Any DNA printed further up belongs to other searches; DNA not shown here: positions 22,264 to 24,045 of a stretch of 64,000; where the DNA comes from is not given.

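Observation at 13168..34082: Complete single-array T6SS-i locus (tssJKLM-tagF-tssABC-hcp-tssEFG-clpV-vgrG)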

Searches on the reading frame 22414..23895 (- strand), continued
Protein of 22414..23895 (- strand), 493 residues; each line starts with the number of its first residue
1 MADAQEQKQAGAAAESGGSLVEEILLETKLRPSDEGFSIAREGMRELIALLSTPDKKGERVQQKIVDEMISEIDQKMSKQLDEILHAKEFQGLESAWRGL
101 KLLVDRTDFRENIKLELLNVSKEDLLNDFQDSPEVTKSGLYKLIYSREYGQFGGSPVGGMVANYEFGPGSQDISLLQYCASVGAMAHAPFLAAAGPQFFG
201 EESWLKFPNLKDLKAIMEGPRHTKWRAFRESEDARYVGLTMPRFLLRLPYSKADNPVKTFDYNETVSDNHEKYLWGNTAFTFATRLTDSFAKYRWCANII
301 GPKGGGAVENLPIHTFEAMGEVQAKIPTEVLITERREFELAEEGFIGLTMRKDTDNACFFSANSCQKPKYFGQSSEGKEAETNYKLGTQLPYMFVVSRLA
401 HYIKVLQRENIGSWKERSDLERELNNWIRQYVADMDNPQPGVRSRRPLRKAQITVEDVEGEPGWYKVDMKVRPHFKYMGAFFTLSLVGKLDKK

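Call 25: find_related_loci(query=window:22414-23895:-, collection=genome_contigs, flank=10000)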
Query window:22414-23895:- (493 aa) in genome_contigs; peptide patterns used: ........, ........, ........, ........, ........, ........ (x = any residue, [..] = any of these).
147 stretches matched a pattern; 119 encode a relative of the query (tblastn E <= 1e-3); the best 80 are kept; 80 distinct loci.
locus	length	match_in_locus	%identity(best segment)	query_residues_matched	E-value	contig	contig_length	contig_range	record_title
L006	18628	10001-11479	100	1-493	0e+0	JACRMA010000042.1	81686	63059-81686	MAG: Candidatus Zixiibacteriota bacterium isolate NC_groundwater_1895_Pr3_B-0.1um_59_8 SR2-18-B1_coassembly_44293, whole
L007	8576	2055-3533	96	1-493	0e+0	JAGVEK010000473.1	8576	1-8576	MAG: Candidatus Zixiibacteriota bacterium isolate DeMMO2_37 c_000000032406, whole genome shotgun sequence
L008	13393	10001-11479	92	1-493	0e+0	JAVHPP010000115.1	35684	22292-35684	MAG: Candidatus Zixiibacteriota bacterium isolate auto_59_18 WB_2019_0_2um_434_length_35684_cov_10, whole genome shotgun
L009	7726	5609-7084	85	1-492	0e+0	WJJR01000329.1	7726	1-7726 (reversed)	MAG: Candidatus Zixiibacteriota bacterium isolate Bin_224 k141_2865530, whole genome shotgun sequence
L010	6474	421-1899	84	1-493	0e+0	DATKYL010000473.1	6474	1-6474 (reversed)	MAG TPA_asm: Acidobacteriota bacterium isolate SMAG_U14218 k141_3269902, whole genome shotgun sequence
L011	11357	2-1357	89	42-493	0e+0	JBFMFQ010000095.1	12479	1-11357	MAG: Candidatus Zixiibacteriota bacterium isolate MAG275 MAG275_95, whole genome shotgun sequence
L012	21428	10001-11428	86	17-492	0e+0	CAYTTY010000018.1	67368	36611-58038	MAG TPA_asm: uncultured Ignavibacteria bacterium isolate SRP141376_co2_295 genome assembly, contig: NODE_1071_length_673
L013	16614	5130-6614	77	1-493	0e+0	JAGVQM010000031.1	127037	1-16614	MAG: Candidatus Zixiibacteriota bacterium isolate DeMMO3_3 c_000000077009, whole genome shotgun sequence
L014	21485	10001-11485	74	1-493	0e+0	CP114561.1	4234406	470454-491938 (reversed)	MAG: Candidatus Manganitrophus sp. isolate GAC4 chromosome, complete genome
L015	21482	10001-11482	73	1-493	0e+0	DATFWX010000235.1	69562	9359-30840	MAG TPA_asm: Polyangia bacterium isolate SMAG_U9502 k141_17034316, whole genome shotgun sequence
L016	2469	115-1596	74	1-492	0e+0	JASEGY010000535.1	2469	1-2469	MAG: bacterium isolate Yes70-08 NODE_535_length_2469_cov_206.240679, whole genome shotgun sequence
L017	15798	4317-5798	71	1-492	0e+0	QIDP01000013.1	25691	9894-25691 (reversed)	MAG: Nitrospirae bacterium isolate SZUA-224 Ga0063294_10000473, whole genome shotgun sequence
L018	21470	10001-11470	72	1-491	0e+0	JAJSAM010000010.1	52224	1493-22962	MAG: Planctomycetota bacterium isolate Dive96_bin4.97 k141_655574, whole genome shotgun sequence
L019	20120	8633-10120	70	1-492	0e+0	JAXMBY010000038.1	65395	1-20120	MAG: Planctomycetota bacterium isolate STL-PLA48 C1.322.fa-38, whole genome shotgun sequence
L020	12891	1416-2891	70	4-493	0e+0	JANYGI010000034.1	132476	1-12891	MAG: Byssovorax sp. isolate 341R_metabinner_12 341R_k141_776884, whole genome shotgun sequence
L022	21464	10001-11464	71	4-492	0e+0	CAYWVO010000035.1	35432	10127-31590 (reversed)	MAG TPA_asm: uncultured Ignavibacteria bacterium isolate SRP141376_co1_44 genome assembly, contig: NODE_2813_length_3543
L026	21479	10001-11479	85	1-493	0e+0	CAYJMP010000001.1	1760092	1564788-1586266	MAG TPA_asm: uncultured Ignavibacteria bacterium isolate ERP124720_co1_51 genome assembly, contig: NODE_1_length_1760092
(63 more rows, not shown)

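Call 58: find_encoding_contigs(protein=P0011, flank=10000, max_places=3)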
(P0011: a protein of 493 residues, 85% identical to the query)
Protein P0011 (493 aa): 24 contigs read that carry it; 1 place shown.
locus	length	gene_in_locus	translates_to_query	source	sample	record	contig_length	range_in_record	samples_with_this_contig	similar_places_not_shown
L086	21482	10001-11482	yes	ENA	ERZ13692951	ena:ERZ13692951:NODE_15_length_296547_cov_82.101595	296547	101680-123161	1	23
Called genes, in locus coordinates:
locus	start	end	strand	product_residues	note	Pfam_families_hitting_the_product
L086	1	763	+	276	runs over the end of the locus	PF20232:T6SS_FHA_C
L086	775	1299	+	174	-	PF12790:T6SS-SciN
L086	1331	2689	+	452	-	PF05936:T6SS_VasE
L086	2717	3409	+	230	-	PF09850:DotU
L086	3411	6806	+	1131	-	PF14331:IcmF-related_N, PF06761:IcmF-related, PF06744:IcmF_C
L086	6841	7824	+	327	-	PF09867:TagF_N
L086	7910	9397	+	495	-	PF06812:ImpA_N, PF16989:T6SS_VasJ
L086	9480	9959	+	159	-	PF05591:T6SS_VipA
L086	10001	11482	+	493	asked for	PF05943:VipB, PF18945:VipB_2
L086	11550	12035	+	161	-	PF05638:T6SS_HCP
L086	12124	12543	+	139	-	PF04965:GPW_gp25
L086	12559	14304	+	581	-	PF05947:T6SS_TssF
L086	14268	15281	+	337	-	PF06996:T6SS_TssG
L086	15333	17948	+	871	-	PF02861:Clp_N (weak), PF13191:AAA_16, PF23569:NBD_SMAX1 (weak), PF00004:AAA, PF17871:AAA_lid_9, PF07724:AAA_2, PF07728:AAA_5 (weak), PF10431:ClpB_D2-small, +1 more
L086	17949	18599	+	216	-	-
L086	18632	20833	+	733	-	PF05954:Phage_GPD, PF04717:Phage_base_V, PF22178:Gp5_trimer_C, PF06715:Gp5_C (faint), PF22178:Gp5_trimer_C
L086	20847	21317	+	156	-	-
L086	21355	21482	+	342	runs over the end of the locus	PF09937:DUF2169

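Call 62: find_encoding_contigs(protein=P0053, flank=10000, max_places=1)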
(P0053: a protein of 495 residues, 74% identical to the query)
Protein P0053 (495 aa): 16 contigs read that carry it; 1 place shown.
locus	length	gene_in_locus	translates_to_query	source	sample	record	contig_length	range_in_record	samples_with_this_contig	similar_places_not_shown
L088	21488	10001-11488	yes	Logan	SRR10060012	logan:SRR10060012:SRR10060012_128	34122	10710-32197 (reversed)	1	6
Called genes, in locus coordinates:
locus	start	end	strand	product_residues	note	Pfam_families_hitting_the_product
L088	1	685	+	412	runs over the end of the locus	PF16697:Yop-YscD_cpl, PF00498:FHA, PF20232:T6SS_FHA_C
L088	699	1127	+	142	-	PF12790:T6SS-SciN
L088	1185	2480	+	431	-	PF05936:T6SS_VasE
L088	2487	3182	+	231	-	PF09850:DotU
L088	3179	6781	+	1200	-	PF14331:IcmF-related_N, PF06761:IcmF-related, PF21070:IcmF_helical, PF06744:IcmF_C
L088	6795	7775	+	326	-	PF09867:TagF_N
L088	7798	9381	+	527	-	PF06812:ImpA_N, PF16989:T6SS_VasJ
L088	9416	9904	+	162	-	PF05591:T6SS_VipA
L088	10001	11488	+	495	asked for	PF05943:VipB, PF18945:VipB_2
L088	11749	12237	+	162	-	PF05638:T6SS_HCP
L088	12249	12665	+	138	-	PF04965:GPW_gp25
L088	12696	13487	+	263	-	-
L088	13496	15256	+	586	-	PF05947:T6SS_TssF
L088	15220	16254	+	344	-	PF06996:T6SS_TssG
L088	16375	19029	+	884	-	PF02861:Clp_N, PF13191:AAA_16 (weak), PF23569:NBD_SMAX1, PF00004:AAA, PF17871:AAA_lid_9, PF07724:AAA_2, PF07728:AAA_5, PF10431:ClpB_D2-small, +2 more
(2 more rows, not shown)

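Call 63: find_encoding_contigs(protein=P0118, flank=10000, max_places=1)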
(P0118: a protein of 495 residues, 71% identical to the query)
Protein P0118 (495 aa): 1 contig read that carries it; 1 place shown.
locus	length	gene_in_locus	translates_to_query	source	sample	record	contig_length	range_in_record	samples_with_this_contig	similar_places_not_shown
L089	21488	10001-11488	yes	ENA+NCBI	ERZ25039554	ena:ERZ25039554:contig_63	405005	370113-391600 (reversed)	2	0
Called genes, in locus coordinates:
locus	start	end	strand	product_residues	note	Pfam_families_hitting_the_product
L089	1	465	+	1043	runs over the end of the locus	PF07719:TPR_2 (faint), PF13428:TPR_14 (faint), PF14559:TPR_19 (faint), PF14853:Fis1_TPR_C (faint)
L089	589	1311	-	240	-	PF16697:Yop-YscD_cpl, PF00498:FHA, PF25450:Rab11-FIP3 (faint)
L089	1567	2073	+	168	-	PF05638:T6SS_HCP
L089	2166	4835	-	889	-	PF00069:Pkinase, PF07714:PK_Tyr_Ser-Thr, PF08308:PEGA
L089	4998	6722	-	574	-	PF16697:Yop-YscD_cpl, PF00498:FHA, PF16697:Yop-YscD_cpl, PF00498:FHA, PF01464:SLT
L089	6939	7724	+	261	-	-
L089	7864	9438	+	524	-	PF06812:ImpA_N, PF16989:T6SS_VasJ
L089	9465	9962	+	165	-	PF05591:T6SS_VipA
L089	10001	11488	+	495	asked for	PF05943:VipB, PF18945:VipB_2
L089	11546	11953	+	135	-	PF04965:GPW_gp25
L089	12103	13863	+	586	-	PF05947:T6SS_TssF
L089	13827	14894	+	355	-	PF06996:T6SS_TssG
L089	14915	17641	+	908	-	PF02861:Clp_N (weak), PF00004:AAA, PF13191:AAA_16 (weak), PF23569:NBD_SMAX1 (weak), PF17871:AAA_lid_9, PF07724:AAA_2, PF07728:AAA_5, PF10431:ClpB_D2-small, +1 more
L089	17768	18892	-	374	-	-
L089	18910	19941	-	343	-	-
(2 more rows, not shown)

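Call 84: search_dna_similar(query=window:22414-23895:-, collection=plasmids, mode=protein, max_rows=60, rows=spread)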
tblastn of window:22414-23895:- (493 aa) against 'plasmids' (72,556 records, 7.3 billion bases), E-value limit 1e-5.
Records with a match: 580; places in all: 702; records where one place covers at least 80% of the query: 577.
Best place of each record, by identity: 60-80% 34; <60% 546.
By first word of the organism name: Ralstonia 126; Rhizobium 94; Escherichia 76; Campylobacter 38; Cronobacter 21; Leisingera 18; Vibrio 15; Pantoea 15; Burkholderia 14; Enterobacter 13; and 56 more.
By predicted mobility (MOB-suite, as given by PLSDB): non-mobilizable 279; conjugative 165; mobilizable 136.
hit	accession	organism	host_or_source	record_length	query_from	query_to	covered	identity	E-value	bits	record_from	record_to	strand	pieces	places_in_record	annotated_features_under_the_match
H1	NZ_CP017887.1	Pseudomonas frederiksbergensis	whole organism,glacial stream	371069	20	493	96%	67.9%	0e+0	704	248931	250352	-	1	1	tssC: type VI secretion system contractile sheath large subunit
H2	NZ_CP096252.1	Bradyrhizobium barranii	Glycine max cv. AC Glengarry,Cell ...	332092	20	493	96%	64.8%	0e+0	677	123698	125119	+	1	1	tssC: type VI secretion system contractile sheath large subunit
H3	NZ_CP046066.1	Vibrio sp. THAF191d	pure culture,Surface of a polyethylene ...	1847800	20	492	96%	62.8%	0e+0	661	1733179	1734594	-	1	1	none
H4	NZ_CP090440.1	Vibrio maritimus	Skeletonema costatum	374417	20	492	96%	62.6%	0e+0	657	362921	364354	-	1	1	tssC: type VI secretion system contractile sheath large subunit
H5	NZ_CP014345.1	Campylobacter jejuni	Homo sapiens,enteritis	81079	20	493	96%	57.2%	0e+0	613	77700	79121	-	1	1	tssC: type VI secretion system contractile sheath large subunit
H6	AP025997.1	Campylobacter jejuni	Homo sapiens,feces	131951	20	493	96%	57.2%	0e+0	613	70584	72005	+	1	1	type VI secretion protein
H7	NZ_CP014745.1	Campylobacter jejuni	chicken,liver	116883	20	493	96%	57.2%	0e+0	611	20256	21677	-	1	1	tssC: type VI secretion system contractile sheath large subunit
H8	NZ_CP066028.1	Campylobacter coli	-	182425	20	493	96%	57.0%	0e+0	612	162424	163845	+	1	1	tssC: type VI secretion system contractile sheath large subunit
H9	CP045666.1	Enterobacteriaceae bacterium Kacie_13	Bacteria culture,Stream water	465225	56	492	89%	47.7%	1e-134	436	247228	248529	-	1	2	tssC: type VI secretion system contractile sheath large subunit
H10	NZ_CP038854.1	Pantoea vagans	eucalyptus,bacteria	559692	43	492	91%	45.7%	5e-137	443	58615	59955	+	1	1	tssC: type VI secretion system contractile sheath large subunit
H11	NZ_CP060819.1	Pantoea ananatis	Laodelphax striatellus,cell ...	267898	43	492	91%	45.5%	5e-137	443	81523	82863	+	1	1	tssC: type VI secretion system contractile sheath large subunit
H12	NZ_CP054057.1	Scandinavium goeteborgense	Homo sapiens,Wound,wound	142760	43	492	91%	45.2%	1e-134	436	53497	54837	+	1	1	tssC: type VI secretion system contractile sheath large subunit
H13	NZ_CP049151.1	Cronobacter sakazakii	Homo sapiens,Dyalisis liquid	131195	43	492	91%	44.8%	1e-134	436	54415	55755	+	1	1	tssC: type VI secretion system contractile sheath large subunit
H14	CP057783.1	Enterobacter sp. RHB15-C17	culture,Pooled sheep faecal samples ...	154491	56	492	89%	45.8%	1e-133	434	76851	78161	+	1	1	tssC: type VI secretion system contractile sheath large subunit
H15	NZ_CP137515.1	Pseudomonas aeruginosa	Homo sapiens,Bacterial culture sample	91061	20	490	96%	42.1%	1e-103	347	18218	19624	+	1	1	tssC: type VI secretion system contractile sheath large subunit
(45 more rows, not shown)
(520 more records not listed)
